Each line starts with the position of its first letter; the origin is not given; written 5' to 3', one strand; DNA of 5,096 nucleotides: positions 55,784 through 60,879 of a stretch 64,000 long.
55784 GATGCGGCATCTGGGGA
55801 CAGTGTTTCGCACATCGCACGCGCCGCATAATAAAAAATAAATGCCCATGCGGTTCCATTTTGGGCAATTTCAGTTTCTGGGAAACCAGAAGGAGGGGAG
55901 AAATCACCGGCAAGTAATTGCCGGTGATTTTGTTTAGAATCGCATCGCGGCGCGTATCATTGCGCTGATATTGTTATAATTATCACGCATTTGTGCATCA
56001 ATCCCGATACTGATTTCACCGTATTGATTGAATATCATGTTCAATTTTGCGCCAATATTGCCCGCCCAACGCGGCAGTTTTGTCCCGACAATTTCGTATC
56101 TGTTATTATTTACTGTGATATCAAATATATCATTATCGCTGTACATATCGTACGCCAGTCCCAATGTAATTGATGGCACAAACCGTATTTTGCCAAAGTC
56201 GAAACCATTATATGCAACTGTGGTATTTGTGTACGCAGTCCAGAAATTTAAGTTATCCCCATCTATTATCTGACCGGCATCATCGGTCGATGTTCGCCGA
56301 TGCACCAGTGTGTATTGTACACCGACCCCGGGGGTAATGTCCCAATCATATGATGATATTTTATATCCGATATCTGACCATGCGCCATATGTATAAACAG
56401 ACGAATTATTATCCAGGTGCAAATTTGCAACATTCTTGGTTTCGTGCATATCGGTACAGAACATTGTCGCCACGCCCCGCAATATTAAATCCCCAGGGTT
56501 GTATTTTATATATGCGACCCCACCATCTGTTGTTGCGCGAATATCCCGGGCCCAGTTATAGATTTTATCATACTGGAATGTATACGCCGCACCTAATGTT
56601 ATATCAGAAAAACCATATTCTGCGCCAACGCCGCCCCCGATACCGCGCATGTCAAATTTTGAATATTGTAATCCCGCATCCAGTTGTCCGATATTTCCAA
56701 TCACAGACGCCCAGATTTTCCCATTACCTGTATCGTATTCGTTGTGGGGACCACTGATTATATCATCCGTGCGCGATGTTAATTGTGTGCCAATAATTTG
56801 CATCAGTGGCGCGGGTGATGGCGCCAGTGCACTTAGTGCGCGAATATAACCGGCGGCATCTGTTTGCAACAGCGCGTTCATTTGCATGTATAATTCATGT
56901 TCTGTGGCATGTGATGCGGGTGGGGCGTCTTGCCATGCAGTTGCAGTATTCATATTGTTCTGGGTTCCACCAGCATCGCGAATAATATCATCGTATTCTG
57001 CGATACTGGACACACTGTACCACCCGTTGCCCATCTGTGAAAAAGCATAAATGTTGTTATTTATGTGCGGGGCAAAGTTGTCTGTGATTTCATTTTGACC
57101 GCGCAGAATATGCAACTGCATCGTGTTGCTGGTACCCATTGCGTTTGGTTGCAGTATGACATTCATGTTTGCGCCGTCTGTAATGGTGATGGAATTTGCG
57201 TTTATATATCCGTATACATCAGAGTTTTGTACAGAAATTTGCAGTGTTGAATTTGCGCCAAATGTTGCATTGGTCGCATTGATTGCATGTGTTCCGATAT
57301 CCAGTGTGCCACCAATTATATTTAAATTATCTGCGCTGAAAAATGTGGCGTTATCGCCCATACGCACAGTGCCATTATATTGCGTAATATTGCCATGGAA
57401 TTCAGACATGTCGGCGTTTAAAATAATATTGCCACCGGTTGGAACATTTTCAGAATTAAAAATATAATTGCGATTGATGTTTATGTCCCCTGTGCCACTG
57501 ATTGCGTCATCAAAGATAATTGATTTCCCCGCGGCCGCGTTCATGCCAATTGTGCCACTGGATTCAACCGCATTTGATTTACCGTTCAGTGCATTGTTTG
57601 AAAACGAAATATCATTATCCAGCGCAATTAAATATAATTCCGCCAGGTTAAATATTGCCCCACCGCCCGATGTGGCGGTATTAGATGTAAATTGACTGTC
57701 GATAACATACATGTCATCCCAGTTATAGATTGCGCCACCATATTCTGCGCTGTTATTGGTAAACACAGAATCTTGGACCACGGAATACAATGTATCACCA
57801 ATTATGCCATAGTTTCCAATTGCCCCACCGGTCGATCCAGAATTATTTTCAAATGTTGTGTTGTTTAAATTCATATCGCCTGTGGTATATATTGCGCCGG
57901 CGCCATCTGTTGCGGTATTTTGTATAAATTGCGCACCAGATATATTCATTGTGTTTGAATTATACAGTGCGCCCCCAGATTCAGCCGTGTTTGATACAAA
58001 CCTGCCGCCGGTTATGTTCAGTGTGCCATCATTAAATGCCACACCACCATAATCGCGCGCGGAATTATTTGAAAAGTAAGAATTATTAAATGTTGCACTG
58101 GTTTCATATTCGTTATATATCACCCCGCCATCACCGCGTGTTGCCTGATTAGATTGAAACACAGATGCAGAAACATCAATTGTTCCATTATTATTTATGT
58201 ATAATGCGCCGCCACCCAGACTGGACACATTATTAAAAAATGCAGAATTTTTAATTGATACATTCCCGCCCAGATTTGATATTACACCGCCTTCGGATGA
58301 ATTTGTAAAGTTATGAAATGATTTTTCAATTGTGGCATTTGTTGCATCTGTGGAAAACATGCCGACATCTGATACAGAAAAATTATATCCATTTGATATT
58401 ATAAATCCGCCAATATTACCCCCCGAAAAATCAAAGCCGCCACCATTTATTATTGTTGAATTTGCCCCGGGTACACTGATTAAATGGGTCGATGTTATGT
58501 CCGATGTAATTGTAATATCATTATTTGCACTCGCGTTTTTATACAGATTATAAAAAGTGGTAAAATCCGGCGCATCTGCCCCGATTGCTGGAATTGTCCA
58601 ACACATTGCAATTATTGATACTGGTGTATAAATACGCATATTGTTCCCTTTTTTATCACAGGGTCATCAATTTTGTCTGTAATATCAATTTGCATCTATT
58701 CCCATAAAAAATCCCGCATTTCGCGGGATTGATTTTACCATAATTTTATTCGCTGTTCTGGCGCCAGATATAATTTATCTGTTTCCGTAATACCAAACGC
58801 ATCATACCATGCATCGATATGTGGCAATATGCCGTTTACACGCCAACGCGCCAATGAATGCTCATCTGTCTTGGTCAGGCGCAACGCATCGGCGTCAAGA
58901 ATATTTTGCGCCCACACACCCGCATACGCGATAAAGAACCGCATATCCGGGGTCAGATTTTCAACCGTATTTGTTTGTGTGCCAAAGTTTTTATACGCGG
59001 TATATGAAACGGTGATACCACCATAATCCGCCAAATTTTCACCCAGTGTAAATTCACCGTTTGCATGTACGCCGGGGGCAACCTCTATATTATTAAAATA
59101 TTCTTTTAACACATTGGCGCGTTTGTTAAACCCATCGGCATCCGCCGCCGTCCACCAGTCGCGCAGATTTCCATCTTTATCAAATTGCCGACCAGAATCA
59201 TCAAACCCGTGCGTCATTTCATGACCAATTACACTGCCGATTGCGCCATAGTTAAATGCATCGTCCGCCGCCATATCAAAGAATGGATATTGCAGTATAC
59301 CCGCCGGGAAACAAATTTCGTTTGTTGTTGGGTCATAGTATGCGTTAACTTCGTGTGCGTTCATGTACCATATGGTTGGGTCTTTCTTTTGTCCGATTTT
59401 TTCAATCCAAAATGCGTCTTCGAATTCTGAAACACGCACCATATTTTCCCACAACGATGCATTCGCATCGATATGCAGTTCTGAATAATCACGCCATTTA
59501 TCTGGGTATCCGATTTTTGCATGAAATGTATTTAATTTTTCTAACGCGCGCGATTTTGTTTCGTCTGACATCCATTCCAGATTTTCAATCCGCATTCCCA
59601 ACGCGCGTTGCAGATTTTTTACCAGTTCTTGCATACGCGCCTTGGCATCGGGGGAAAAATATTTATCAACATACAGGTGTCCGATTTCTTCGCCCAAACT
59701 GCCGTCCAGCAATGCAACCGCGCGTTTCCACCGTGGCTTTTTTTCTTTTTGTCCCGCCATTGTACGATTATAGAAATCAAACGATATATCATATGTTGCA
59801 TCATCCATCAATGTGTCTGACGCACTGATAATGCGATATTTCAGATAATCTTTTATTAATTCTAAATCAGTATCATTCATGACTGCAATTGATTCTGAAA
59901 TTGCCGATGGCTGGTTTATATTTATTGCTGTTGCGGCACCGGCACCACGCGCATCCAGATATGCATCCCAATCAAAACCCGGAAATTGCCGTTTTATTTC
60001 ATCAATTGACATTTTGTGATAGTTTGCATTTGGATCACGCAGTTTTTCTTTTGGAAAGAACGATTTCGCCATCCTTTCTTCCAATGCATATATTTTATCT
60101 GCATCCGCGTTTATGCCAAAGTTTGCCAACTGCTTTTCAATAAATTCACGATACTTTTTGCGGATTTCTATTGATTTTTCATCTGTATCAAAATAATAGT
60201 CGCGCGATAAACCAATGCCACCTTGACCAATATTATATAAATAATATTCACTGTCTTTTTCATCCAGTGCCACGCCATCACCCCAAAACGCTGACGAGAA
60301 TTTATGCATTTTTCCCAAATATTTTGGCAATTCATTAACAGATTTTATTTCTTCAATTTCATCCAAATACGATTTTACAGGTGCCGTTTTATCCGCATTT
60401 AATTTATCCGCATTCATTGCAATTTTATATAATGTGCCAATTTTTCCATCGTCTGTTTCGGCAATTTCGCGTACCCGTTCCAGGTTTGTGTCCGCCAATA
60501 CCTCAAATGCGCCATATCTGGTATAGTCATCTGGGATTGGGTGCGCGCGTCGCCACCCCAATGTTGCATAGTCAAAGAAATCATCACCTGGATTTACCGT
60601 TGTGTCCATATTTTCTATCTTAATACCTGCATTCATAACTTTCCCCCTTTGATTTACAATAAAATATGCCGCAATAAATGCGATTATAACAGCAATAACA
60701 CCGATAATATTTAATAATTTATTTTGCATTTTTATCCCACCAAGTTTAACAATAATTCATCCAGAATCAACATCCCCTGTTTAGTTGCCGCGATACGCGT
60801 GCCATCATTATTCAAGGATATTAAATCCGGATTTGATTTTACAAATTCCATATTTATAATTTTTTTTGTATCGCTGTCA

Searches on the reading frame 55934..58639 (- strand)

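Call 31: search_protein_families(library=ncbifam, proteins=[window:55934-58639:-], max_evalue=0.001)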
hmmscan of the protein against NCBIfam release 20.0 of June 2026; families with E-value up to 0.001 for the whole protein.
window:55934-58639:- (901 aa): 2 families
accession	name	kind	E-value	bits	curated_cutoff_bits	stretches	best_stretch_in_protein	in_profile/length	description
TIGR01376.1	POMP_repeat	repeat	3.6e-10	39.2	15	0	292-305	6-20/28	polymorphic outer membrane protein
TIGR04212.1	GlyGly_RbtA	equivalog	2.6e-07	29.3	295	1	232-333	142-246/605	rhombotarget A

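Call 67: search_protein_families(library=pfam, proteins=[window:55934-58639:-], max_evalue=0.00001)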
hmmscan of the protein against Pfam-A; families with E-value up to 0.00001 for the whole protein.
window:55934-58639:- (901 aa): 1 family
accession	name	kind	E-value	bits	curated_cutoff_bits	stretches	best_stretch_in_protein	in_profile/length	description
PF02415.23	Chlam_PMP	-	7.4e-10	38.5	20.6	0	290-306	1-18/19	Chlamydia polymorphic membrane protein (Chlamydia_PMP) repeat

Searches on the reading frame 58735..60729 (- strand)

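Call 67: search_protein_families(library=pfam, proteins=[window:58735-60729:-], max_evalue=0.00001)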
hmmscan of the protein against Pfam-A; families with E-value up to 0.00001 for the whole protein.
window:58735-60729:- (664 aa): 2 families
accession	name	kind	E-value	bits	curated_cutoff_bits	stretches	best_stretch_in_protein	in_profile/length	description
PF05649.18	Peptidase_M13_N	-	1.5e-105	354.2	32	1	47-409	1-381/381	Peptidase family M13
PF01431.27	Peptidase_M13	-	1.1e-67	228.1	24.5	1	462-661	1-205/205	Peptidase family M13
